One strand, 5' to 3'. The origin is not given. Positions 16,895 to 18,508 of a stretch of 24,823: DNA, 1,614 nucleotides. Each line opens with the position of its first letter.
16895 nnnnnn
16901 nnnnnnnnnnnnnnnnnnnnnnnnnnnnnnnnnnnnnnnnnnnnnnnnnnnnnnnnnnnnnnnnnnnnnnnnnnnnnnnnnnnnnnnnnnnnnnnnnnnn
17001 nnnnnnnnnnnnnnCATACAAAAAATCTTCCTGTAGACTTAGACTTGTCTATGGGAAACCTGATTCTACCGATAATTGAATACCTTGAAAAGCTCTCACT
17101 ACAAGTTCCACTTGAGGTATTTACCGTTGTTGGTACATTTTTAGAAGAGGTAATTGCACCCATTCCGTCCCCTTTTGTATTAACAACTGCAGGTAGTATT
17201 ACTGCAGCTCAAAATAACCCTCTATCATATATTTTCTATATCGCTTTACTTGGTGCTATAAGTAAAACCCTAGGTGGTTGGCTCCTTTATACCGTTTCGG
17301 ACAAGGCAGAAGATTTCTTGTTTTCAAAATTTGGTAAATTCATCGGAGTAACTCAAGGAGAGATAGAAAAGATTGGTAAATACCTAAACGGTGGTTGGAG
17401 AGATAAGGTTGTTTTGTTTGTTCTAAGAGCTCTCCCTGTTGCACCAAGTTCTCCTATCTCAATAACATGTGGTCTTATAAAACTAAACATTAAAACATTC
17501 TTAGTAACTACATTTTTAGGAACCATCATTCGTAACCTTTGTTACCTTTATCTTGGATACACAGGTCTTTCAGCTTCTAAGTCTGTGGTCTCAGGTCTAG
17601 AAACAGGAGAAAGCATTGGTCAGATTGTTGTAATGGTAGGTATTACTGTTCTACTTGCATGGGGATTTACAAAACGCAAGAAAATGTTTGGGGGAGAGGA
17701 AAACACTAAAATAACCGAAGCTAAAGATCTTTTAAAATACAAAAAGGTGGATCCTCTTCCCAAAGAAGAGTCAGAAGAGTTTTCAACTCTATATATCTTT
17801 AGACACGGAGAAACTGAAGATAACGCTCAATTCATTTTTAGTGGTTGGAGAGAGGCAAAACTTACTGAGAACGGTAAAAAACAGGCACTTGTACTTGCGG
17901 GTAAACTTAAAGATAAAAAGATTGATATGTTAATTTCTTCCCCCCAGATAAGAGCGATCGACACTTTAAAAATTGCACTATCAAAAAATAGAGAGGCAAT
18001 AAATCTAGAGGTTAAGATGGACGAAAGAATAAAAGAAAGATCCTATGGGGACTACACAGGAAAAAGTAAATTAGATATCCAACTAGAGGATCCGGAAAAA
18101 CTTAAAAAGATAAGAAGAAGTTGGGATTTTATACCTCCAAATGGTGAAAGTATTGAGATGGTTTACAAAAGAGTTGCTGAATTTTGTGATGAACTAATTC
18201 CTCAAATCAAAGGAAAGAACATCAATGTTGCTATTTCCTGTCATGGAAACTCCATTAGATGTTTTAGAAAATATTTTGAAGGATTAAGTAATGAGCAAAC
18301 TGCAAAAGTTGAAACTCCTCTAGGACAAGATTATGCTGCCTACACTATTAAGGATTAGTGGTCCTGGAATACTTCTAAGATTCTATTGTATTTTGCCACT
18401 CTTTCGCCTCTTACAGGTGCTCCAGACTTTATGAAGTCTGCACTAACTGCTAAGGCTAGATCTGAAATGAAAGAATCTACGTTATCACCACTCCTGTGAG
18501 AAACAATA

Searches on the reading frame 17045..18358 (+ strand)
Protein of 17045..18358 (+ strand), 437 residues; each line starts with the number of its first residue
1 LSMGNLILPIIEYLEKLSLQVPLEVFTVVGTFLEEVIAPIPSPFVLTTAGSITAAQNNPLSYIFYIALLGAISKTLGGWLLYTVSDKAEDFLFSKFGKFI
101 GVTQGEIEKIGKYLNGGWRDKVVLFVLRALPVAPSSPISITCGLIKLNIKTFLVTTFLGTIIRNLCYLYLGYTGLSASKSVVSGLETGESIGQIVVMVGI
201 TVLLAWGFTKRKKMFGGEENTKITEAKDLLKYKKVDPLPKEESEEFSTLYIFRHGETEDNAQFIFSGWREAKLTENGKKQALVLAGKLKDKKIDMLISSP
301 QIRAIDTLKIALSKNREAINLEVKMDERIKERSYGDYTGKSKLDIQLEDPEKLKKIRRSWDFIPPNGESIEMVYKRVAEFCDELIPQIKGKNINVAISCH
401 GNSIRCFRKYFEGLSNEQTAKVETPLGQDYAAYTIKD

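Call 11: search_protein_families(library=pfam, proteins=[window:17045-18358:+])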
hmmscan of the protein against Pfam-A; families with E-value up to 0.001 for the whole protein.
window:17045-18358:+ (437 aa): 2 families
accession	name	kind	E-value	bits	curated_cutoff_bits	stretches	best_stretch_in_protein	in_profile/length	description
PF00300.27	His_Phos_1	-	1.9e-38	132.5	21.7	1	249-424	1-171/194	Histidine phosphatase superfamily (branch 1)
PF09335.16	VTT_dom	-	1.3e-15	58.4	33.9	1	40-172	1-122/123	VTT domain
